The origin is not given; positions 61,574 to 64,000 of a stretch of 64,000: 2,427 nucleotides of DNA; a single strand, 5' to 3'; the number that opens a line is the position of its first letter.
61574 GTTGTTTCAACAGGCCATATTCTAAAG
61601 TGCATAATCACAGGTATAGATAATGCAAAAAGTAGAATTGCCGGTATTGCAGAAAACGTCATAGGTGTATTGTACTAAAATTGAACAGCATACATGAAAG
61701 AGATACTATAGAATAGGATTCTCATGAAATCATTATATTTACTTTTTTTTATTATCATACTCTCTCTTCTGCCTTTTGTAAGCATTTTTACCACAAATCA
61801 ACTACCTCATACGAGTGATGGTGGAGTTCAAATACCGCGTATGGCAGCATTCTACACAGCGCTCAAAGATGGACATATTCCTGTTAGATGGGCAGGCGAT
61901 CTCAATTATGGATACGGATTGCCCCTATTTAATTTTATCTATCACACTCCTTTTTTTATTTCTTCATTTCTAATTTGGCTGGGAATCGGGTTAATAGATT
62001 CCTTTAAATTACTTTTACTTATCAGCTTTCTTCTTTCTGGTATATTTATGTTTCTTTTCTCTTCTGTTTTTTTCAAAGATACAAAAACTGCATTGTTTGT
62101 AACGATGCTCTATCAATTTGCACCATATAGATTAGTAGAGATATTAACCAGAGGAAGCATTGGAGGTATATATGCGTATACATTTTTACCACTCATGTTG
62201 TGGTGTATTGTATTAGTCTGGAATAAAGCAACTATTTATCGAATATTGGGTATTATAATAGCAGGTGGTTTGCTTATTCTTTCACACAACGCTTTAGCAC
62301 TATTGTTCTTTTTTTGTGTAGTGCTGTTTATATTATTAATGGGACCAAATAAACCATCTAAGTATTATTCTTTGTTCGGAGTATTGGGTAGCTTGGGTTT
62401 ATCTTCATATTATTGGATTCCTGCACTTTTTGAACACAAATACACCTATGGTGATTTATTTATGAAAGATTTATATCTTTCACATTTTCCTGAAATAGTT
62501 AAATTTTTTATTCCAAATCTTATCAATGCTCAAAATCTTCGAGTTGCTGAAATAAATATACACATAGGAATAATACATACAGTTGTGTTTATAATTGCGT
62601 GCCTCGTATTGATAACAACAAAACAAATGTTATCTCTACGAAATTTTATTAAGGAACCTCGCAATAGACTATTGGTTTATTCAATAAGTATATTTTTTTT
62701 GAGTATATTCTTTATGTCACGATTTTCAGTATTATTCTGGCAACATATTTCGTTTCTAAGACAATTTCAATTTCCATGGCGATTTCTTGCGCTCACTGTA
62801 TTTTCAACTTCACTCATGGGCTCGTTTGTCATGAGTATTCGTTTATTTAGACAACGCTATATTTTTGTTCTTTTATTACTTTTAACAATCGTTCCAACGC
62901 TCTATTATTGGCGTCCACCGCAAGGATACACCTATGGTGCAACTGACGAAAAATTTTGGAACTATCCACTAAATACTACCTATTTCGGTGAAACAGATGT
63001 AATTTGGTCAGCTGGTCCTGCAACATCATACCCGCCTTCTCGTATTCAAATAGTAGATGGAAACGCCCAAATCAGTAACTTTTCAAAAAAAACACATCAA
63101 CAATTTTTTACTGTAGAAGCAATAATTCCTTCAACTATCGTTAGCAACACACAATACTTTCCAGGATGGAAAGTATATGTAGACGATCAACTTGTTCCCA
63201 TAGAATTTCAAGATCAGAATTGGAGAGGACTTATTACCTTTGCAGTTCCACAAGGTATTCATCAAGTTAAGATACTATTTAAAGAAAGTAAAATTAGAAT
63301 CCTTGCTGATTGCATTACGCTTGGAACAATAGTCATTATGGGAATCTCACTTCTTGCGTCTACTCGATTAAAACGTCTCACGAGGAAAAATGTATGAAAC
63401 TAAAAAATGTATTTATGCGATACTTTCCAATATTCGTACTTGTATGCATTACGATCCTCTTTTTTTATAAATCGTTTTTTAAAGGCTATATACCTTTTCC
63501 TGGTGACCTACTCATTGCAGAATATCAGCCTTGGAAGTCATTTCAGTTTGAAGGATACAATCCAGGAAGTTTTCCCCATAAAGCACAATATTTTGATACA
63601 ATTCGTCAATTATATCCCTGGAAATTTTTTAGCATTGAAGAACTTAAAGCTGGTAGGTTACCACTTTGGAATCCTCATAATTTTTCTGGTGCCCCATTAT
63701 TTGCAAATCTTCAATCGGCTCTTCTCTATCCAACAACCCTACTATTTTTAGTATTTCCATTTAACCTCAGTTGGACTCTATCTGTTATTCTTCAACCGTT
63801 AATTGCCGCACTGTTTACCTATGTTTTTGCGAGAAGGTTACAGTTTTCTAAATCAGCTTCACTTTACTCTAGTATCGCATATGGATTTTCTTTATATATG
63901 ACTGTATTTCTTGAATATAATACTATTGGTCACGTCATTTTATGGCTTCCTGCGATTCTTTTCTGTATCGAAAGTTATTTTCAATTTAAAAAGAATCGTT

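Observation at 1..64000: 64-kb contiguous glycosylation island with about 17 cytoplasmic GTs and at least 15 GT-C-type membrane glycosyltransferases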

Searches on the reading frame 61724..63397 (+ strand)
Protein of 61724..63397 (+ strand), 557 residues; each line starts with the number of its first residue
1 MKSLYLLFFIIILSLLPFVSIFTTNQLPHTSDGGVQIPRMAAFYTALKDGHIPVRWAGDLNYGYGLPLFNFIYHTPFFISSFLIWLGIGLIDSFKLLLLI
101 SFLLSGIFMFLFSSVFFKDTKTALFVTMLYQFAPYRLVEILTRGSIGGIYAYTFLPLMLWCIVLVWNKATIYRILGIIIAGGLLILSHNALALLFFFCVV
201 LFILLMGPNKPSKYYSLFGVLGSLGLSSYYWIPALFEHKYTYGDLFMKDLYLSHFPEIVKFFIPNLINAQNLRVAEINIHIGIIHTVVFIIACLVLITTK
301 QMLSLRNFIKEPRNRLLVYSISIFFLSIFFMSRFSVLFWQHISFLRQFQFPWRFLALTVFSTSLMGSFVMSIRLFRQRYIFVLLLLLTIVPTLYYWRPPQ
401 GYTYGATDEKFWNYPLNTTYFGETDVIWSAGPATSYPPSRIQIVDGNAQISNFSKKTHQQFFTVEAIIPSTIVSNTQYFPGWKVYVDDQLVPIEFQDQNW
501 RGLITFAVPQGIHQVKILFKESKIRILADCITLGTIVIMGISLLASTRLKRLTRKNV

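Call 7: search_protein_families(library=pfam, proteins=[window:61724-63397:+], max_evalue=0.01)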
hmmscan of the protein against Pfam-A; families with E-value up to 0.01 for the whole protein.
window:61724-63397:+ (557 aa): 0 families

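Call 36: search_protein_families(library=pfam, proteins=[window:61724-63397:+], max_evalue=10)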
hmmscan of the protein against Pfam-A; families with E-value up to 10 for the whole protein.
window:61724-63397:+ (557 aa): 2 families
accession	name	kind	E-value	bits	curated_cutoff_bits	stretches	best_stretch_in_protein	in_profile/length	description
PF10131.15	PTPS_related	-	0.21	10.5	26.4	1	76-414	8-324/621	6-pyruvoyl-tetrahydropterin synthase related domain; membrane protein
PF09813.14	Coa3_cc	-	1.2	9.2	27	0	145-155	24-34/48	Cytochrome c oxidase assembly factor 3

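Call 58: find_encoding_contigs(protein=window:61724-63397:+, flank=10000, max_places=3)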
Protein window:61724-63397:+ (557 aa): 2 contigs read that carry it; 1 place shown.
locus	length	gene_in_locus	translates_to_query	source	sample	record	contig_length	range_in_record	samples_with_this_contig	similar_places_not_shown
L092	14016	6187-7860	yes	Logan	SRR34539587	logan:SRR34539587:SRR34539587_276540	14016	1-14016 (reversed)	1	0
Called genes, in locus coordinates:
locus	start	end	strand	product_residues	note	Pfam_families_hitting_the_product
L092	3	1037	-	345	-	?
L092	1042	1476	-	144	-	PF00293:NUDIX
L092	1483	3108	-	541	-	-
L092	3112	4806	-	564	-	PF02366:PMT (weak), PF13231:PMT_2 (weak)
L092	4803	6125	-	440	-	-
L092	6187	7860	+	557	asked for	-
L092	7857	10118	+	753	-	PF09586:YfhO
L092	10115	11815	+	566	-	PF02366:PMT, PF13231:PMT_2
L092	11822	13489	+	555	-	PF02366:PMT, PF13231:PMT_2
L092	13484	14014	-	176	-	?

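Call 68: search_protein_families(library=pfam, proteins=[L092:7857-10118:+, L092:10115-11815:+, L092:11822-13489:+, L092:13484-14014:-], max_evalue=0.01)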
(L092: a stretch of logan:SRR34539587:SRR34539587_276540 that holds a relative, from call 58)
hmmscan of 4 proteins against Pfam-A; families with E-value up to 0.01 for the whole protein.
L092:7857-10118:+ (753 aa): 1 family
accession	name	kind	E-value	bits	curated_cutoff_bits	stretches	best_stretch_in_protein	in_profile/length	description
PF09586.16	YfhO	-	5.2e-25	88.4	28.5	2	115-482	77-443/835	Bacterial membrane protein YfhO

L092:10115-11815:+ (566 aa): 2 families
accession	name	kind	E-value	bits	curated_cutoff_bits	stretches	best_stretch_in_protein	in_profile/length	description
PF13231.12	PMT_2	-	9.3e-11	42.6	26.1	1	72-223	4-154/160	Dolichyl-phosphate-mannose-protein mannosyltransferase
PF02366.24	PMT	-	1.1e-08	35.4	22.7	1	72-223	64-228/245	Dolichyl-phosphate-mannose-protein mannosyltransferase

L092:11822-13489:+ (555 aa): 2 families
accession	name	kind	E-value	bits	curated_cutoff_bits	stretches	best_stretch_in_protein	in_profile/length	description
PF13231.12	PMT_2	-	9.9e-14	52.3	26.1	1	70-227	2-154/160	Dolichyl-phosphate-mannose-protein mannosyltransferase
PF02366.24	PMT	-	5.1e-09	36.5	22.7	1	13-220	2-217/245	Dolichyl-phosphate-mannose-protein mannosyltransferase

L092:13484-14014:- (176 aa): 0 families

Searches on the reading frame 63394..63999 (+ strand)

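Call 36: search_protein_families(library=pfam, proteins=[window:63394-63999:+], max_evalue=10)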
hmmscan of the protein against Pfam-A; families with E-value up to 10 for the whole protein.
window:63394-63999:+ (202 aa): 3 families
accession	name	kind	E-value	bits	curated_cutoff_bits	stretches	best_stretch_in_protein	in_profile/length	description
PF09586.16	YfhO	-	0.00019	20.4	28.5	1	113-200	75-167/835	Bacterial membrane protein YfhO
PF07348.17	Syd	-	0.26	11.3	25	1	125-182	61-117/175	Syd protein (SUKH-2)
PF14036.11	YlaH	-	2.2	9.2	27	1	127-168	8-49/76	YlaH-like protein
